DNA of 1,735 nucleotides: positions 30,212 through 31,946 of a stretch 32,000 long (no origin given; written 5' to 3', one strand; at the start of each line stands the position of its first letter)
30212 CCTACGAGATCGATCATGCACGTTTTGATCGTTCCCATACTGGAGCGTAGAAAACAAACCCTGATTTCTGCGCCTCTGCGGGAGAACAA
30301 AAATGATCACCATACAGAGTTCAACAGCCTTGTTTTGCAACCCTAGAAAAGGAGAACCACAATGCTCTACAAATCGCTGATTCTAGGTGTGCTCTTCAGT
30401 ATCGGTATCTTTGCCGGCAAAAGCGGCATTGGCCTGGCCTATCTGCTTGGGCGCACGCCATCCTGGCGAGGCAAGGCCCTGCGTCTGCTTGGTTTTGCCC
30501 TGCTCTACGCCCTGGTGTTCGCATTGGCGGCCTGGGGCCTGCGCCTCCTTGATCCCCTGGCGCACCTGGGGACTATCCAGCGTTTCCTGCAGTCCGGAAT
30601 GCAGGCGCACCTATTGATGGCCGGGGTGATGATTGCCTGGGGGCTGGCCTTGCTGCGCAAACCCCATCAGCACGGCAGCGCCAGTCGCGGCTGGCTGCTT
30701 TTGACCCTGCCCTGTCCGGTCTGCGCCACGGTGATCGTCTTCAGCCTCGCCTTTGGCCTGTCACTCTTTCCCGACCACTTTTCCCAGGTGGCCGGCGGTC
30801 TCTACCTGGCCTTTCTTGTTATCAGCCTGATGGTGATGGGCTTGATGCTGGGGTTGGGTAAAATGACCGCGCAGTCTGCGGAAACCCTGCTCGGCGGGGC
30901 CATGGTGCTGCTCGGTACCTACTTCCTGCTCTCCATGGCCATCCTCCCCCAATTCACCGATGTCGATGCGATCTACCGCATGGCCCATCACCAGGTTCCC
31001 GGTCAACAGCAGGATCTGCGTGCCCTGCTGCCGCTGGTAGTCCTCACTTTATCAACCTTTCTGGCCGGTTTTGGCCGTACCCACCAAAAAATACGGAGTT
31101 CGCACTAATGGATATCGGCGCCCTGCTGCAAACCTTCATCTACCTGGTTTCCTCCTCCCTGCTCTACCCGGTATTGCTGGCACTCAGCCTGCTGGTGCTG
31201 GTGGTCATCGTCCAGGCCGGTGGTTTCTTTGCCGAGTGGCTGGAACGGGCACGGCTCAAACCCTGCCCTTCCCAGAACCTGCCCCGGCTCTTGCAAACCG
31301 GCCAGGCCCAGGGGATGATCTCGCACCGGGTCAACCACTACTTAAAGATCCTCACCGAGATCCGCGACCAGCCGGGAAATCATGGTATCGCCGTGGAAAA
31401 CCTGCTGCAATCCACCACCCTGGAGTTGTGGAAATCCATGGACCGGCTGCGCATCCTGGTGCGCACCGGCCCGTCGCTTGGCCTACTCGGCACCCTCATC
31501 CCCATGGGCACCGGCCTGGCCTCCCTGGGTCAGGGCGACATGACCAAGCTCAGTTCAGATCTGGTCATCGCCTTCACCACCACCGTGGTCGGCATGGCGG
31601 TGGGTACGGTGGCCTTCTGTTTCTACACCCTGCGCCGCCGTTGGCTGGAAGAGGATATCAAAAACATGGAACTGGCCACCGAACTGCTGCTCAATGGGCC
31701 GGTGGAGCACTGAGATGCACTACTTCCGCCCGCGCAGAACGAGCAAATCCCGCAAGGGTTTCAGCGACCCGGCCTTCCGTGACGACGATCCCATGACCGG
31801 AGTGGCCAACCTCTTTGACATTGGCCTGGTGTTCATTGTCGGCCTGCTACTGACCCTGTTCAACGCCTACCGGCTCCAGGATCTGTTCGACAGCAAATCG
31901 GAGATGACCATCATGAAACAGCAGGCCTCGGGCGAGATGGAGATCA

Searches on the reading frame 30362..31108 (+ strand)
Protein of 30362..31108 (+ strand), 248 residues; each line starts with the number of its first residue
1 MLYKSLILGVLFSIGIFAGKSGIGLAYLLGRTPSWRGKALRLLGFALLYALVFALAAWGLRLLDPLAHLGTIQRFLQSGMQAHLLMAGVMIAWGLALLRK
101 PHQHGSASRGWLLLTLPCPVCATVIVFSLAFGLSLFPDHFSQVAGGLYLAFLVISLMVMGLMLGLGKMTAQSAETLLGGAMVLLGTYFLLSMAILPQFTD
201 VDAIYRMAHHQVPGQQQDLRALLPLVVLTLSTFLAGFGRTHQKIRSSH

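Call 8: search_protein_families(library=pfam, proteins=[window:30362-31108:+], max_evalue=0.001)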
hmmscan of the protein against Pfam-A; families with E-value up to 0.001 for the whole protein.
window:30362-31108:+ (248 aa): 1 family
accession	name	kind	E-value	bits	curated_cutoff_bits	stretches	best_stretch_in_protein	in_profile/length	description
PF09930.14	DUF2162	-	3.6e-36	125.1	34.4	1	6-233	2-219/223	Predicted transporter (DUF2162)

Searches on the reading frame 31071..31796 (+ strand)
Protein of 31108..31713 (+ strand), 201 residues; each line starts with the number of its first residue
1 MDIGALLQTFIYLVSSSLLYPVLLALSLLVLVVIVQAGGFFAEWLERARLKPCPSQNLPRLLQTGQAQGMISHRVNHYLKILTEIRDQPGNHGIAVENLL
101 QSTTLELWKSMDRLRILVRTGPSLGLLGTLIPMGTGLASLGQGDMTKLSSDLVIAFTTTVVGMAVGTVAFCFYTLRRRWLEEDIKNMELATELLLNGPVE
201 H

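Call 8: search_protein_families(library=pfam, proteins=[window:31108-31713:+, window:31071-31796:+], max_evalue=0.001)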
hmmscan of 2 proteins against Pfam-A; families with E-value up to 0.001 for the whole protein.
window:31108-31713:+ (201 aa): 1 family
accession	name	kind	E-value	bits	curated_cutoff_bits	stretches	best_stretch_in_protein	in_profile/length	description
PF01618.21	MotA_ExbB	-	5.4e-12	46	22.9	1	95-188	30-126/127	MotA/TolQ/ExbB proton channel family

window:31071-31796:+ (241 aa): 0 families
